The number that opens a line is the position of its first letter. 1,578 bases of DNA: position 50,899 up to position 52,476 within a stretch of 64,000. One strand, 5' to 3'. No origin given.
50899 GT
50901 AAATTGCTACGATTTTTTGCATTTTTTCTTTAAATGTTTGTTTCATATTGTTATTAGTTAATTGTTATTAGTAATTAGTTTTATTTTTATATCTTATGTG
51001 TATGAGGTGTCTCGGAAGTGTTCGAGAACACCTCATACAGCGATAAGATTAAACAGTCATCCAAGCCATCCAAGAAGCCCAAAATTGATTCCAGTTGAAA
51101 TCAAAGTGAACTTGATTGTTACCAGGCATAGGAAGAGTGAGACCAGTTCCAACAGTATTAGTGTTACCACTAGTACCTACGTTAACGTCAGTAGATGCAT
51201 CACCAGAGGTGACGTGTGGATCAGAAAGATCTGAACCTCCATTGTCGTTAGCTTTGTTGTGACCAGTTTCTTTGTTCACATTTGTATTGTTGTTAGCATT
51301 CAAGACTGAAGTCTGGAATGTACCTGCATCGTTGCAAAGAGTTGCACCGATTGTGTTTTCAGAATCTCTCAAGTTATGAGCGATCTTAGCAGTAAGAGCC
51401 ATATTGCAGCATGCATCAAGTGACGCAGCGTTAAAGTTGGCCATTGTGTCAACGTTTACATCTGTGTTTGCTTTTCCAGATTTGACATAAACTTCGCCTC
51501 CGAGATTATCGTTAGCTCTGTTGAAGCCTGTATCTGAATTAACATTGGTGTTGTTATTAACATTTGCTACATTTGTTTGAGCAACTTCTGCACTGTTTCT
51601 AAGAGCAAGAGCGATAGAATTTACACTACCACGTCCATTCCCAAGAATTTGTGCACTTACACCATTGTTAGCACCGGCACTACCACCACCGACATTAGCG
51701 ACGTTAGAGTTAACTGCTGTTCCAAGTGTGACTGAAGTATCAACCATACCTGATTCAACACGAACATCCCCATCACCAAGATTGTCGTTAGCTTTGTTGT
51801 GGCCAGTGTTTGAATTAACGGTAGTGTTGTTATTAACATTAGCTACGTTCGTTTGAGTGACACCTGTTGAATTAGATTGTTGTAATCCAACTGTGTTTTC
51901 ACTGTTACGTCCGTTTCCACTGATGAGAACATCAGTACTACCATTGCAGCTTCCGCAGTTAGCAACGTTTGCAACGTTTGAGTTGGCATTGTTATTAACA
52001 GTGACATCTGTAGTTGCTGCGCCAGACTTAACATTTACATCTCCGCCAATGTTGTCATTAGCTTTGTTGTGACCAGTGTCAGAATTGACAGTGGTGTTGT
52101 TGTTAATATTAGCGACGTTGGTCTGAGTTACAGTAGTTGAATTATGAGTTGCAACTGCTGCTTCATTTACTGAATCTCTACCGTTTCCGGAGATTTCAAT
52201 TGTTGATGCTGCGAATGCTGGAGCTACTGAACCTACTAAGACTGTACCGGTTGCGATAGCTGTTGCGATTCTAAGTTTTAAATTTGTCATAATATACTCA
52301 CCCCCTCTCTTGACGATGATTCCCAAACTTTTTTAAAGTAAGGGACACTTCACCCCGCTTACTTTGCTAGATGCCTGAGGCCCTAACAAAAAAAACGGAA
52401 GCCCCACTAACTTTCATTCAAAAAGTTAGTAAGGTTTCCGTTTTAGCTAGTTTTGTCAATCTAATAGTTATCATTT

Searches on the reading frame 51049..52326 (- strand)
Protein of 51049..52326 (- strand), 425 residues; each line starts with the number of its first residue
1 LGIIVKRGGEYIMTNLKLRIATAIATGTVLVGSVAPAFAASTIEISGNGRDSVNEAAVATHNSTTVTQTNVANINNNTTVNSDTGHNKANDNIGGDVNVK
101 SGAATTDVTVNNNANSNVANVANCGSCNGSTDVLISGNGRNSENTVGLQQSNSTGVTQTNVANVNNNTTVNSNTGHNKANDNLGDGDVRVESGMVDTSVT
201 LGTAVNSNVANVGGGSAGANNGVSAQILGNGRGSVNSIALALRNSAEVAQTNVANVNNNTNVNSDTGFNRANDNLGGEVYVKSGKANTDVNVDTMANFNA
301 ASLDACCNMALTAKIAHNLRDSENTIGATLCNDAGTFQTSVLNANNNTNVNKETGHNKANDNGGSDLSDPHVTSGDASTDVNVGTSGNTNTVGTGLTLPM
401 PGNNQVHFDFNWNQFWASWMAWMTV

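Call 6: search_protein_families(library=pfam, proteins=[window:51049-52326:-], max_evalue=1)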
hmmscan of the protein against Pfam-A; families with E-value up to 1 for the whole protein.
window:51049-52326:- (425 aa): 0 families

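Call 7: search_protein_families(library=ncbifam, proteins=[window:51049-52326:-], max_evalue=1)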
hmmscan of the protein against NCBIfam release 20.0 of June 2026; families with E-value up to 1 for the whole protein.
window:51049-52326:- (425 aa): 1 family
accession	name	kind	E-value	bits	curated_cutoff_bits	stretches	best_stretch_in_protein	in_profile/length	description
NF041311.1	Sig_rec_Srp19_Halo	equivalog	0.16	12.5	140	0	230-289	19-77/93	signal recognition particle subunit SRP19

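Call 17: find_homologous_proteins(query=window:51049-52290:-)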
Query window:51049-52290:- (413 aa): 112 proteins with E <= 0.001 among 8000 candidates.
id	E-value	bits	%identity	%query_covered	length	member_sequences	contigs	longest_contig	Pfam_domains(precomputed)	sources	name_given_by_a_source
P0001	3.3e-247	838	100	100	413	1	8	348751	-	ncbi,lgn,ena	-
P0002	2.8e-197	673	85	100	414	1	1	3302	-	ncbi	-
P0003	4.8e-176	604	77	100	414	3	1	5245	-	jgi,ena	-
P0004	6.3e-175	600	77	100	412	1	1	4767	-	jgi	jgi:hypothetical protein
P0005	1.2e-174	599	77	100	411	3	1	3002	-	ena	-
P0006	1.7e-168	579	75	100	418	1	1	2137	-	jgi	jgi:hypothetical protein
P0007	4.7e-134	465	65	100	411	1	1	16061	-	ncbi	ncbi:hypothetical protein BH09PAT1_BH09PAT1_0560 [soil metagenome]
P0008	3.5e-100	354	53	100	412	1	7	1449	-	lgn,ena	-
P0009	5.6e-100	353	55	100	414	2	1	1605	-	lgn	-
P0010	2.4e-94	335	55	100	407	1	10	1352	-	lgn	-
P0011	3.7e-84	301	50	100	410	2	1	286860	-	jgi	-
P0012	1.0e-81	293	48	98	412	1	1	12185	-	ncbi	-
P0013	2.6e-80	289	48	100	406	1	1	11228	-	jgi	-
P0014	5.5e-78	281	45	100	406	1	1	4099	-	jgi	jgi:hypothetical protein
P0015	3.9e-77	278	47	97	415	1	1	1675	-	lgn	-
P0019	2.1e-73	266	46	100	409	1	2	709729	-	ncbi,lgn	-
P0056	1.5e-58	217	41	100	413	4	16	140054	-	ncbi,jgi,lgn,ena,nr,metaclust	ncbi:MAG: hypothetical protein UY21_C0001G0096 [Microgenomates group bacterium GW2011_GWA1_48_10]|nr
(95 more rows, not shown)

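Call 19: find_encoding_contigs(protein=P0001, flank=8000, max_places=10)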
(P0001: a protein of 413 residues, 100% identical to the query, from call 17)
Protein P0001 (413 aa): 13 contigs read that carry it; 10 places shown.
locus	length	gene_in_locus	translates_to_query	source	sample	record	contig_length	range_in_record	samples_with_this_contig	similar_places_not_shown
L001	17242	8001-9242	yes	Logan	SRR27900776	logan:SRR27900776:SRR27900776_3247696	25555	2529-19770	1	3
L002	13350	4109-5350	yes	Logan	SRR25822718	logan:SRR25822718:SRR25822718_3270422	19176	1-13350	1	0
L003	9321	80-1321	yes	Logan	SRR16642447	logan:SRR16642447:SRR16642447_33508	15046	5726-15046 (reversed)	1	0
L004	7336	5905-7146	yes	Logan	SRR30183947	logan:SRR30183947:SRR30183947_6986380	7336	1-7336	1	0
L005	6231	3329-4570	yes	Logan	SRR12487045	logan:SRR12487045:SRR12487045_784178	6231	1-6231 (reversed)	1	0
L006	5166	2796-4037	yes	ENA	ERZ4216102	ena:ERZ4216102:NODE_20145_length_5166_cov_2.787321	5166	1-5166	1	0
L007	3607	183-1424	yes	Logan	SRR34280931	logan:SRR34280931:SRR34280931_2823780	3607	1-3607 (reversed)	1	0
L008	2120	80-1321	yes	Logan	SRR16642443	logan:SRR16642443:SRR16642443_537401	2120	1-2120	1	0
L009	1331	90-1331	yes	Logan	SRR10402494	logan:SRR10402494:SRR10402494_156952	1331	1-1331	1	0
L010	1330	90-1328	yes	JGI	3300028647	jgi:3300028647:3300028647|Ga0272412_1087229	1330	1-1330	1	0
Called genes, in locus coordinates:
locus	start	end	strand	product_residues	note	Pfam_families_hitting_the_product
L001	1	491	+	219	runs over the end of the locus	PF00188:CAP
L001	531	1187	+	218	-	PF13238:AAA_18 (weak)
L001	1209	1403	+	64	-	-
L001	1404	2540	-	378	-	PF00438:S-AdoMet_synt_N, PF02772:S-AdoMet_synt_M, PF02773:S-AdoMet_synt_C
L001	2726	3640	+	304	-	PF00535:Glycos_transf_2, PF13641:Glyco_tranf_2_3, PF13632:Glyco_trans_2_3 (weak)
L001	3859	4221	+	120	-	PF13430:DUF4112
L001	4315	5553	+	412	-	PF13439:Glyco_transf_4, PF13579:Glyco_trans_4_4, PF00534:Glycos_transf_1, PF13692:Glyco_trans_1_4, PF13524:Glyco_trans_1_2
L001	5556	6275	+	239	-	PF13506:Glyco_transf_21 (weak), PF13641:Glyco_tranf_2_3, PF00535:Glycos_transf_2, PF10111:Glyco_tranf_2_2 (faint)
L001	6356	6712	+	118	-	-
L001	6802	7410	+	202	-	-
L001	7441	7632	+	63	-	PF10055:DUF2292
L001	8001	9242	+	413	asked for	-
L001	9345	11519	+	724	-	-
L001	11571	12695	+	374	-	-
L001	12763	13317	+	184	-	PF04203:Sortase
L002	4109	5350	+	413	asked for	-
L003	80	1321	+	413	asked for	-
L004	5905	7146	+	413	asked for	-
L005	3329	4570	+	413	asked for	-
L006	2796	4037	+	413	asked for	-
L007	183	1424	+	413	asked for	-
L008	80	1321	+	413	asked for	-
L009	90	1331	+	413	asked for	?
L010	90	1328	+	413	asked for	?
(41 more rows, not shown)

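Call 23: search_solved_structures(query=A1, max_evalue=1)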
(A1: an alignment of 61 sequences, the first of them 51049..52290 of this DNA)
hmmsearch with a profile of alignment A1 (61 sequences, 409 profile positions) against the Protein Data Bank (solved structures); distinct sequences matched with E-value up to 1: 0.

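Call 26: predict_structure(alignment_id=A1)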
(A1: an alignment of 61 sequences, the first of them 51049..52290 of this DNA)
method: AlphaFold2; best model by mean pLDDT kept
length: 413 residues; sequences in the alignment: 61
mean_pLDDT: 76.9   pTM: 0.67
mean pLDDT of the five models: 76.9, 64.0, 56.0, 51.8, 51.6
residues with pLDDT >= 90: 37; 70-90: 290; 50-70: 43; < 50: 43
segments of 3 or more residues with pLDDT < 50: 1-22, 385-398, 410-413
pLDDT, mean of each block of 10 residues (from residue 1): 31 39 56 81 82 84 89 84 85 87 77 67 86 86 88 91 85 83 89 81 61 88 87 88 89 86 81 88 80 74 82 82 87 84 79 69 86 78 47 43 51 40
secondary structure, 60 per line:
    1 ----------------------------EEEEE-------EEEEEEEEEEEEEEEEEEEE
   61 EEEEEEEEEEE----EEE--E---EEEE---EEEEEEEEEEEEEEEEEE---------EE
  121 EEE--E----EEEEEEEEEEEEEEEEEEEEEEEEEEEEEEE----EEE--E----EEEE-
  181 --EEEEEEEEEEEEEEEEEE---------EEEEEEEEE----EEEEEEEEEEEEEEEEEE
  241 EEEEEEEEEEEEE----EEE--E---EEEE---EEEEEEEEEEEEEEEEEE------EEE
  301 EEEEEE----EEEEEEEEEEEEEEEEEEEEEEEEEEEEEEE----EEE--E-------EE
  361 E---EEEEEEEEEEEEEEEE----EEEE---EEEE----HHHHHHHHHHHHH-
elements in order: E29-33 E41-71 E76-78 E85-88 E92-109 E119-123 E131-161 E166-168 E176-179 E183-200 E210-218 E223-253 E258-260 E267-270 E274-291 E298-306 E311-341 E346-348 E359-361 E365-380 E385-388 E392-395 H400-412

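Call 29: fold_search(model_id=the predicted structure, library=pdb)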
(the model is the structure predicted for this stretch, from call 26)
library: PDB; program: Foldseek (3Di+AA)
matches with E <= 10: 124; with E <= 0.001: 0
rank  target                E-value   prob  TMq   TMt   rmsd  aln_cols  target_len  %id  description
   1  9u4u_A                2.6e-02  0.06  0.06  0.14  34.7       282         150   13  Structure of the functional amyloid FapC from Pseudomonas sp.UK4 (released 2025-08-06)
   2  5awg_B                4.0e-02  0.04  0.07  0.08  39.0       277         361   10  Crystal structure of Hg-bound SufB-SufC-SufD complex from Escherichia coli (released 2015-11-11)
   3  2zu0_A                5.4e-02  0.01  0.05  0.05  40.0       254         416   10  Crystal structure of SufC-SufD complex involved in the iron-sulfur cluster biosynthesis (released 2009-03-10)
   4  4kh3                  7.6e-02  0.01  0.04  0.03  50.1       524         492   12  Structure of a bacterial self-associating protein (released 2014-01-15)
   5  1vh4_B                1.9e-01  0.01  0.05  0.05  37.5       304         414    8  Crystal structure of a stabilizer of iron transporter (released 2003-12-30)
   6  5ny0                  3.0e-01  0.01  0.04  0.05  38.8       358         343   12  L. reuters 100-23 SRRP (released 2018-03-21)
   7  7muq_AM               3.3e-01  0.01  0.04  0.08  39.5       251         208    9  Reconstruction of the Legionella pneumophila Dot/Icm T4SS 3DVA Map 1 (released 2021-10-06)
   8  5awf_B                3.5e-01  0.01  0.05  0.05  38.2       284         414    8  Crystal structure of SufB-SufC-SufD complex from Escherichia coli (released 2015-11-11)
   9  9beu_A                3.5e-01  0.01  0.04  0.03  42.6       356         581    8  Structure of GH110B in complex with a lambda-carrageenan oligosaccharide (released 2025-08-27)
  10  7y5s_A                3.9e-01  0.00  0.04  0.03  39.6       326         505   11  CryoEM structure of Klebsiella phage Kp7 type I tail fiber gp51 in vitro (released 2023-06-21)
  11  5awg_A                4.1e-01  0.01  0.07  0.07  40.6       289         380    9  Crystal structure of Hg-bound SufB-SufC-SufD complex from Escherichia coli (released 2015-11-11)
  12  5awg_E                4.1e-01  0.01  0.05  0.06  37.7       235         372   11  Crystal structure of Hg-bound SufB-SufC-SufD complex from Escherichia coli (released 2015-11-11)
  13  6n2b_A                5.5e-01  0.01  0.04  0.04  41.5       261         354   12  The Crystal Structure of Caldicellulosiruptor kristjanssonii Tapirin C-terminal domain (released 2018-12-19)
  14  5awf_A                5.8e-01  0.01  0.04  0.05  37.7       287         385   10  Crystal structure of SufB-SufC-SufD complex from Escherichia coli (released 2015-11-11)
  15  7jw4_A                6.4e-01  0.00  0.04  0.03  43.3       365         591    7  Crystal structure of PdGH110B in complex with D-galactose (released 2020-11-04)
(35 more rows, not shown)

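Call 40: find_encoding_contigs(protein=P0007, flank=8000, max_places=1)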
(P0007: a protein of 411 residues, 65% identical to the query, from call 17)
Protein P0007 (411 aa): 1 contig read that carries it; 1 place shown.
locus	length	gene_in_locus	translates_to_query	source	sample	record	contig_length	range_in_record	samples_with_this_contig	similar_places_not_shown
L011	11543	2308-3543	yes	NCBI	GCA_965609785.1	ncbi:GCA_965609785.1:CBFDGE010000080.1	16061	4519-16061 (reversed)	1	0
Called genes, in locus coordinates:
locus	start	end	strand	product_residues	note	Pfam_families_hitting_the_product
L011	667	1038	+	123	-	-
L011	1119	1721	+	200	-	-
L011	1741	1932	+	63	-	PF10055:DUF2292 (weak)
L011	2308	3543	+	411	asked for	-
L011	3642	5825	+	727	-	-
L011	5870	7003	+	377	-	-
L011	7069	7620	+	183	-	PF04203:Sortase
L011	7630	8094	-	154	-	-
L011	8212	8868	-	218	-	-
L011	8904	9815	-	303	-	PF10502:Peptidase_S26 (faint)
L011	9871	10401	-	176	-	-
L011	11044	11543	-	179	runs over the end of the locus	-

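Call 41: find_encoding_contigs(protein=P0056, flank=8000, max_places=1)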
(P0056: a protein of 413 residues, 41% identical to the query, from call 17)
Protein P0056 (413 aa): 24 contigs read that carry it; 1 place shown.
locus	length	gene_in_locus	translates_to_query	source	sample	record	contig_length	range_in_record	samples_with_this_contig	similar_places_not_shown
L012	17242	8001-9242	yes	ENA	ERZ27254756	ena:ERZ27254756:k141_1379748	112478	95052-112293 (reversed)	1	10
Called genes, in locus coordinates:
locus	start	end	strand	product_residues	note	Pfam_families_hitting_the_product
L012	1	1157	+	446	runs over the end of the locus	?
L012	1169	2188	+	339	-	PF00768:Peptidase_S11, PF13354:Beta-lactamase2 (weak)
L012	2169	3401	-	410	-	PF00817:IMS, PF21999:IMS_HHH_1 (weak), PF11799:IMS_C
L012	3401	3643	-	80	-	-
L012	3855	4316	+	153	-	PF02367:TsaE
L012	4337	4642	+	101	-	PF00814:TsaD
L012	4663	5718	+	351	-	PF00248:Aldo_ket_red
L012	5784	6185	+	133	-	-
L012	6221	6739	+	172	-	PF27226:AF_1845 (weak)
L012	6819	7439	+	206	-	-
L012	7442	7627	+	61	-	PF10055:DUF2292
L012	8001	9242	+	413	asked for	-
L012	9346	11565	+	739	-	-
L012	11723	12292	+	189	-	-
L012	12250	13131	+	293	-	PF04203:Sortase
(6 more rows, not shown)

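Call 42: find_encoding_contigs(protein=P0019, flank=8000, max_places=1)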
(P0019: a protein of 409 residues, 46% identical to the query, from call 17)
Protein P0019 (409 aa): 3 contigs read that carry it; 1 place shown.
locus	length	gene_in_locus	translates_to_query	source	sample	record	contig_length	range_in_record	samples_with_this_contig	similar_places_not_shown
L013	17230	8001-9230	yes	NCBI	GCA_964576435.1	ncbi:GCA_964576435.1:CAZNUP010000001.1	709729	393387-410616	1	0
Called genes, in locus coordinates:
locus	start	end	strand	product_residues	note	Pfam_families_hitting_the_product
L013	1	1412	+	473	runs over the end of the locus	PF01336:tRNA_anti-codon, PF00152:tRNA-synt_2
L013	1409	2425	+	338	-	PF00768:Peptidase_S11, PF13354:Beta-lactamase2 (weak)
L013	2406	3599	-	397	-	PF00817:IMS, PF21999:IMS_HHH_1, PF11799:IMS_C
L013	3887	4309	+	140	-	PF02367:TsaE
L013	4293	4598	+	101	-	PF00814:TsaD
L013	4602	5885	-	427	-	PF00202:Aminotran_3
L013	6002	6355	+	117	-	-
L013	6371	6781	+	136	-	-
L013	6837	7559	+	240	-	-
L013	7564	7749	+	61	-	PF10055:DUF2292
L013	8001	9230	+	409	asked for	-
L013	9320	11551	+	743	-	-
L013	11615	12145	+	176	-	-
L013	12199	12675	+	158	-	PF04203:Sortase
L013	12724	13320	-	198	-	-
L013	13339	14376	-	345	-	PF00353:HemolysinCabind (weak)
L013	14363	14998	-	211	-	PF00932:LTD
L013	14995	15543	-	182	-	-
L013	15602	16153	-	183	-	PF12389:Peptidase_M73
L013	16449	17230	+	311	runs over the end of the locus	PF00188:CAP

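Call 49: find_related_loci(query=window:51049-52290:-, collection=genome_contigs, flank=7000)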
Query window:51049-52290:- (413 aa) in genome_contigs; peptide patterns used: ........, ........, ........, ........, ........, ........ (x = any residue, [..] = any of these).
51 stretches matched a pattern; 3 encode a relative of the query (tblastn E <= 1e-3); 3 distinct loci.
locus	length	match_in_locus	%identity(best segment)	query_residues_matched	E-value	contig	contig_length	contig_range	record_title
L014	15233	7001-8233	41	1-410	2e-74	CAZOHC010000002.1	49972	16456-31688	MAG TPA_asm: uncultured Gammaproteobacteria bacterium isolate SRP144015_co1_130 genome assembly, contig: NODE_355_length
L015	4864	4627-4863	80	1-170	2e-21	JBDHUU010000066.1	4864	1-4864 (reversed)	MAG: Candidatus Levyibacteriota bacterium isolate AS-MESO-3CA.208 NODE_69541_length_4864_cov_2.845206, whole genome shot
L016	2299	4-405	33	59-272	1e-8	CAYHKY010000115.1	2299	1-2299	MAG TPA_asm: uncultured Gammaproteobacteria bacterium isolate ERP119705_co13_644 genome assembly, contig: NODE_67288_len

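Call 69: fold_search(model_id=the predicted structure, library=viral)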
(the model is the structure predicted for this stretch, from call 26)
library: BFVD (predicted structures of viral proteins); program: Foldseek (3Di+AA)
matches with E <= 10: 307; with E <= 0.001: 0
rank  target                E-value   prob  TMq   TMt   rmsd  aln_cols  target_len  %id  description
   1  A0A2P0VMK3            1.4e-03  0.07  0.06  0.08  41.4       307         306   12  Uncharacterized protein [Tetraselmis virus 1]
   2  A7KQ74                2.4e-03  0.11  0.10  0.11  42.9       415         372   13  Uncharacterized protein [Gallid alphaherpesvirus 2]
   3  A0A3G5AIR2            1.8e-02  0.01  0.04  0.03  40.7       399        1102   12  Collagen-like protein [Solumvirus sp.]
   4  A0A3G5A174            3.0e-02  0.12  0.10  0.19  34.8       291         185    6  Uncharacterized protein [Harvfovirus sp.]
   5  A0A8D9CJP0            3.0e-02  0.01  0.05  0.05  46.0       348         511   13  Caspase 9 inhibitor [Ectromelia virus]
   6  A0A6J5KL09            3.3e-02  0.02  0.07  0.04  39.9       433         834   10  Parallel beta-helix repeat [uncultured Caudovirales phage]
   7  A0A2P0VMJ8            3.9e-02  0.03  0.09  0.08  43.8       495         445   14  Uncharacterized protein [Tetraselmis virus 1]
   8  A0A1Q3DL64            4.7e-02  0.02  0.05  0.08  38.4       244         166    6  Uncharacterized protein [Chionoecetes opilio bacilliform virus]
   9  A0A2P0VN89            5.8e-02  0.03  0.08  0.10  39.4       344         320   10  Uncharacterized protein [Tetraselmis virus 1]
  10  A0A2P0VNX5            8.1e-02  0.02  0.07  0.05  41.9       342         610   15  Uncharacterized protein [Tetraselmis virus 1]
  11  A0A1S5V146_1          8.1e-02  0.01  0.05  0.03  46.6       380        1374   12  (no name in the UniProt tables at hand)
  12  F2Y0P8                8.1e-02  0.01  0.05  0.05  42.7       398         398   14  (no name in the UniProt tables at hand)
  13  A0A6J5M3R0            1.2e-01  0.02  0.06  0.08  37.3       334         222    9  Curlin associated [uncultured Caudovirales phage]
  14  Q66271                1.3e-01  0.01  0.07  0.05  42.3       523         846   13  Glycoprotein Vp260 [Chlorella virus]
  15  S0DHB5                1.3e-01  0.02  0.06  0.07  36.8       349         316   10  Uncharacterized protein [Cotesia sesamiae Kitale bracovirus]
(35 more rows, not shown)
